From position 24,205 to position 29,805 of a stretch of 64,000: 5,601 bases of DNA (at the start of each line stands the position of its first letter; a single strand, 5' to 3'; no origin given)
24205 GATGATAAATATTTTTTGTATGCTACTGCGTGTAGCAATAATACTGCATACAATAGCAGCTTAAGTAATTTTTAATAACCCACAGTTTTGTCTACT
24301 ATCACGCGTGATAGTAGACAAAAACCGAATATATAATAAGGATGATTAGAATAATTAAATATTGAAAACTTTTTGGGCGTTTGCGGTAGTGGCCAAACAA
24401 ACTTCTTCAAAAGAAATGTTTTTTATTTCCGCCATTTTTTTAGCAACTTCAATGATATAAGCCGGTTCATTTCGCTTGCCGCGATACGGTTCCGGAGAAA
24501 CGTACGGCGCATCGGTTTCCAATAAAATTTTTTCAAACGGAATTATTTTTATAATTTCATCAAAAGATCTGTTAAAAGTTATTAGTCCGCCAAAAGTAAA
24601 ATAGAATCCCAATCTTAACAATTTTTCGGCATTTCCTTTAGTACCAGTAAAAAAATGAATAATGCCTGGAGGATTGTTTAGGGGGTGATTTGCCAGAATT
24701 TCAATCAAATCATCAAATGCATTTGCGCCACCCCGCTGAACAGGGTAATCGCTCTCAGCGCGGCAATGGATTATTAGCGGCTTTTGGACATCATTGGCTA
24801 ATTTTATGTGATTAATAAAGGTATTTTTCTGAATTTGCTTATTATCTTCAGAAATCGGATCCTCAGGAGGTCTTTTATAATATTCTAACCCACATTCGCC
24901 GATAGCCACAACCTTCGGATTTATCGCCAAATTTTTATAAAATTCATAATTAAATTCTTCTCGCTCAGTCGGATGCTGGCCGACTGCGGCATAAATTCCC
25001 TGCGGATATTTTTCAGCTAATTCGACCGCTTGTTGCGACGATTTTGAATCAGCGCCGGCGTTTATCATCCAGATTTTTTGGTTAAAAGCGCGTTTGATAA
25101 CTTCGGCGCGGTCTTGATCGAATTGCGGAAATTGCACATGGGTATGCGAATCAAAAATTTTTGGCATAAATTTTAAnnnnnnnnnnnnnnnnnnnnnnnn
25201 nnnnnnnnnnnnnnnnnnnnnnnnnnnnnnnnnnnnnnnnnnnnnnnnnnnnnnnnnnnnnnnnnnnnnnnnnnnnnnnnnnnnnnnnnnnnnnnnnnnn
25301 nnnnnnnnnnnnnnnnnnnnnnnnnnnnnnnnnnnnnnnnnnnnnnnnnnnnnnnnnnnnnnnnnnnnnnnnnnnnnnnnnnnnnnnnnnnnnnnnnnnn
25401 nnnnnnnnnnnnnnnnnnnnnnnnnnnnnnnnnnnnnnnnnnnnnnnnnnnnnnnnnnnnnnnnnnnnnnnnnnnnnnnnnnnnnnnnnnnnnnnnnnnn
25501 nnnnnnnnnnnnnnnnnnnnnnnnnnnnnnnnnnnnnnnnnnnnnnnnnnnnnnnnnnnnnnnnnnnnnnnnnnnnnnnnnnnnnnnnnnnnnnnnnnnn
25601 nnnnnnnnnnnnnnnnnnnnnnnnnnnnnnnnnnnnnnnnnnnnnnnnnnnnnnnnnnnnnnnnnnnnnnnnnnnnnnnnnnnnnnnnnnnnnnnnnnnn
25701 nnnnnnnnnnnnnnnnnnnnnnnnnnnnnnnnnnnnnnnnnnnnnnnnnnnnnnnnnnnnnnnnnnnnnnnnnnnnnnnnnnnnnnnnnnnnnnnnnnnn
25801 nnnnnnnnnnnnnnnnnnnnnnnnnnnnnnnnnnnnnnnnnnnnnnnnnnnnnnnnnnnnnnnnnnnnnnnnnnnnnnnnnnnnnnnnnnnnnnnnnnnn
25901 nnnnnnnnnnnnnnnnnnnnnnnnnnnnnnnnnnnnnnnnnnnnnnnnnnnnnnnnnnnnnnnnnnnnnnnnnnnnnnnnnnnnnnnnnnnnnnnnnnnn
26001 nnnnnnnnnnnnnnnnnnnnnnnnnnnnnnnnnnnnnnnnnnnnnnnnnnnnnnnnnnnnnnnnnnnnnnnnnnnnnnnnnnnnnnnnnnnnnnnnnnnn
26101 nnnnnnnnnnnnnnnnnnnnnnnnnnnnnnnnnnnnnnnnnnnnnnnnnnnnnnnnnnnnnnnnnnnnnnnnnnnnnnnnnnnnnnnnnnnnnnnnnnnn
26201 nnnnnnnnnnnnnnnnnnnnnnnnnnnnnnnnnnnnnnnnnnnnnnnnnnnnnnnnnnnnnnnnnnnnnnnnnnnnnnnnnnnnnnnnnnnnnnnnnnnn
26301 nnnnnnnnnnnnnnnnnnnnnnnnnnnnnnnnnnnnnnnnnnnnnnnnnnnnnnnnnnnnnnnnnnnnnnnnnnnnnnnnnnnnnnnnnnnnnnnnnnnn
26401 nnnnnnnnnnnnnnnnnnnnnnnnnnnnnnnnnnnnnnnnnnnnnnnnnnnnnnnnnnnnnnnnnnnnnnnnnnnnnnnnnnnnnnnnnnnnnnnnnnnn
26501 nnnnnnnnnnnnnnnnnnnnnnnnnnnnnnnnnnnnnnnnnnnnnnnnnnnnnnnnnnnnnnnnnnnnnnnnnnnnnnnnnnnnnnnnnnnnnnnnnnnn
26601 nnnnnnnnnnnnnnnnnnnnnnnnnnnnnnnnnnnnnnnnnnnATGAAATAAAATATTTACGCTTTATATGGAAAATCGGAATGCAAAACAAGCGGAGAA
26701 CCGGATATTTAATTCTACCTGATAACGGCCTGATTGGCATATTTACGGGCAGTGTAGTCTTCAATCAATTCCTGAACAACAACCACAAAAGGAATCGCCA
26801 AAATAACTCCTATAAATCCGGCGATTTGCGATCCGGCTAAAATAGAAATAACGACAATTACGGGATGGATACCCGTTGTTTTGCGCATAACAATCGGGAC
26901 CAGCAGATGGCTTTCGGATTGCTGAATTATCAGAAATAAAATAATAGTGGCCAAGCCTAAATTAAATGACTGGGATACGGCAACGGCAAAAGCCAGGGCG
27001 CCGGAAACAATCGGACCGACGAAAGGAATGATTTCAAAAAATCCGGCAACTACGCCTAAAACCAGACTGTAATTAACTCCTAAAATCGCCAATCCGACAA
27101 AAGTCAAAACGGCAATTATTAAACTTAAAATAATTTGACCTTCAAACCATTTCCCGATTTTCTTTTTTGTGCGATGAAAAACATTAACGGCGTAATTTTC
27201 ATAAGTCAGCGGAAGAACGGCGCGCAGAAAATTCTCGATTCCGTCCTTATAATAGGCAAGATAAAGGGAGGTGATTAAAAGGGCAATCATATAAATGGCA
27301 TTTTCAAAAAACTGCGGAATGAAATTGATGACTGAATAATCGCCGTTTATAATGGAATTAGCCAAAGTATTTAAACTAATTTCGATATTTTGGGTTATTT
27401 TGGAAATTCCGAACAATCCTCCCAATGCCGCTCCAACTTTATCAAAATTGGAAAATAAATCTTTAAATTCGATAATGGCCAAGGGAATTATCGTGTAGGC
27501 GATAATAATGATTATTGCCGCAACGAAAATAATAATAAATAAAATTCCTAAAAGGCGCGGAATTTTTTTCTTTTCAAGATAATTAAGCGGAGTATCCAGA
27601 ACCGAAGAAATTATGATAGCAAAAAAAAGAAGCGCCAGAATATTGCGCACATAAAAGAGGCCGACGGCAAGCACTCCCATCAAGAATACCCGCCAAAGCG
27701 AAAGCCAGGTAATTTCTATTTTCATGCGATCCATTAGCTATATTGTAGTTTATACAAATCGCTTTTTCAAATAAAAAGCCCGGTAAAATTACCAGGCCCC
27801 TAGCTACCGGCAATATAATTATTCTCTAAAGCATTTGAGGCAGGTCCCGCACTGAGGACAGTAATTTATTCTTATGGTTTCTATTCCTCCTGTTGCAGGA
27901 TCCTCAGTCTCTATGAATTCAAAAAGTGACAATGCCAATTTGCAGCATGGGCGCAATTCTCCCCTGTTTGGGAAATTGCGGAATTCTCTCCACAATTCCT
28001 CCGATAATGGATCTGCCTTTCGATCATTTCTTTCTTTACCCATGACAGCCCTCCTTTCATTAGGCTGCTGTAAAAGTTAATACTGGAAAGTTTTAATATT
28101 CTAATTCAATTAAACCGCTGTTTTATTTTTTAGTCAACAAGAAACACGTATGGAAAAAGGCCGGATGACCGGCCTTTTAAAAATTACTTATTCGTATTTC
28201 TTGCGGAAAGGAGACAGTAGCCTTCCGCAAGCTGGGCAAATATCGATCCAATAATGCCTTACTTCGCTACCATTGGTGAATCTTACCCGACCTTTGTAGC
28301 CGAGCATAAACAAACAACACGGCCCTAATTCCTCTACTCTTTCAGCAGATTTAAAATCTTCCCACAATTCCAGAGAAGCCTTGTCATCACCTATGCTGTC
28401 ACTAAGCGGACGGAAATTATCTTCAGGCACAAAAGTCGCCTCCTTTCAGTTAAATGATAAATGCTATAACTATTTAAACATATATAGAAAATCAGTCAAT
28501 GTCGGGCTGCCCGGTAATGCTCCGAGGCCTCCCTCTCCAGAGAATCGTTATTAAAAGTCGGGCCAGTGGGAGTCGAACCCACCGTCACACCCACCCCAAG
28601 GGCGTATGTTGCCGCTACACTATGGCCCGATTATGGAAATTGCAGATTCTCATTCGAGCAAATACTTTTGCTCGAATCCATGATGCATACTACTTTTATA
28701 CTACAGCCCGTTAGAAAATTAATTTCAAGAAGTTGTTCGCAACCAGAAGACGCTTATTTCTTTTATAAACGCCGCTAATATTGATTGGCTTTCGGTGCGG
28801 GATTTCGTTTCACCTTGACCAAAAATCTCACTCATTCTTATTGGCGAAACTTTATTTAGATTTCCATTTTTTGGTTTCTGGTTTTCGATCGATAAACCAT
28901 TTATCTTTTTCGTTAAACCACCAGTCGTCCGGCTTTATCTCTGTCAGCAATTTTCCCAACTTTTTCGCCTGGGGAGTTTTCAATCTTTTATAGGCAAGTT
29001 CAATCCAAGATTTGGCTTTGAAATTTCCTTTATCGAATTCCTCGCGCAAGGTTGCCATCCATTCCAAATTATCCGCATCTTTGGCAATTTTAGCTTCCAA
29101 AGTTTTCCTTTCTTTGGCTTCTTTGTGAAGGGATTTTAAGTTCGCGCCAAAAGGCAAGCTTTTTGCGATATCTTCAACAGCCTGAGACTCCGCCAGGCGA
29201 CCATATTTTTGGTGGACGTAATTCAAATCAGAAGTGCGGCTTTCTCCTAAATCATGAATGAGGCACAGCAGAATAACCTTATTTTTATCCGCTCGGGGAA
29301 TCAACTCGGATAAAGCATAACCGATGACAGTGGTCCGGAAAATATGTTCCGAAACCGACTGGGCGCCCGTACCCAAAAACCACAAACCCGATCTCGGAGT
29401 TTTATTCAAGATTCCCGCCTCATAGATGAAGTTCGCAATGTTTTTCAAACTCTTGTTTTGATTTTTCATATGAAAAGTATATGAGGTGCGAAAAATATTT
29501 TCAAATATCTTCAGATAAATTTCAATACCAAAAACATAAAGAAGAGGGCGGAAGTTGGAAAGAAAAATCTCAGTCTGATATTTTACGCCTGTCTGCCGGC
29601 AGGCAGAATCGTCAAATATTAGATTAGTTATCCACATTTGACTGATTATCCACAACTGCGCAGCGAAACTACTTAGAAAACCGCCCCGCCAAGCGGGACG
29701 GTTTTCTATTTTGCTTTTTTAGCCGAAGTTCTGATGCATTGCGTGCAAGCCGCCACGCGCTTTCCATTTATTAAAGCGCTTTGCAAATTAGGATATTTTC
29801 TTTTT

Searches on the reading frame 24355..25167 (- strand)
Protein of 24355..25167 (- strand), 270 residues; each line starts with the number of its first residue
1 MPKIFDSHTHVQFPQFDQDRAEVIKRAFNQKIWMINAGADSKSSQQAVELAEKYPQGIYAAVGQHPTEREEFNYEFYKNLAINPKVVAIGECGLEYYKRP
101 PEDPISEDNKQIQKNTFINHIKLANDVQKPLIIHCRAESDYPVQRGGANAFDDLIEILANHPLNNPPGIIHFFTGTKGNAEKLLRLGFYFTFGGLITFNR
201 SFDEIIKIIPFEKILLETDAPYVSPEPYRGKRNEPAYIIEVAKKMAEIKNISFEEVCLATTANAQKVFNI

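Call 29: search_protein_families(library=pfam, proteins=[window:24355-25167:-], max_evalue=0.001)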
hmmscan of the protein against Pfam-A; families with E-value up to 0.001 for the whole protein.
window:24355-25167:- (270 aa): 1 family
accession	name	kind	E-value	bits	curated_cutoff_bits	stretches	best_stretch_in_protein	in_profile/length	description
PF01026.27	TatD_DNase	-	6.9e-74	248.9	27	1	5-269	1-253/253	TatD related DNase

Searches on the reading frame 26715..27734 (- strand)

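Call 21: search_protein_families(library=pfam, proteins=[window:26715-27734:-], max_evalue=0.001)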
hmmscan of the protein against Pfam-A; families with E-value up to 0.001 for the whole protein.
window:26715-27734:- (339 aa): 1 family
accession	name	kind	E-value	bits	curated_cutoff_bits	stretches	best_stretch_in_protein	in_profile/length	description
PF01594.21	AI-2E_transport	-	3.4e-55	188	34.3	1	14-327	2-326/327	AI-2E family transporter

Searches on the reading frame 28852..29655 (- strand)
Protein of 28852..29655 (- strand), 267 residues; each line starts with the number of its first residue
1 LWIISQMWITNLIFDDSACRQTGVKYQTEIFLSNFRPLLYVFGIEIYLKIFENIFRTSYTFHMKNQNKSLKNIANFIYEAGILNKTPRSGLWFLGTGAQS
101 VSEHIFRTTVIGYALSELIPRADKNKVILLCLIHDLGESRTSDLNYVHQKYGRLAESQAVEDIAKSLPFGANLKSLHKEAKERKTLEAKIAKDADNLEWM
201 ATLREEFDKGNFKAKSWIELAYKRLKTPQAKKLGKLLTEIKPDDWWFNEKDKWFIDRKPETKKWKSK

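Call 29: search_protein_families(library=pfam, proteins=[window:28852-29655:-], max_evalue=0.001)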
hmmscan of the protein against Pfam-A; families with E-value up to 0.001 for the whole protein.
window:28852-29655:- (267 aa): 3 families
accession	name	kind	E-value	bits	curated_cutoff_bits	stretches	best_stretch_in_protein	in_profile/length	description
PF13023.12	HD_3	-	2.9e-23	83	22.5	1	82-234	3-162/165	HD domain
PF01966.28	HD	-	6.7e-11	42.9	22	1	101-200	1-116/116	HD domain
PF12917.13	YfbR-like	-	3.5e-06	27.3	25.9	1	97-233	22-171/182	5'-deoxynucleotidase YfbR-like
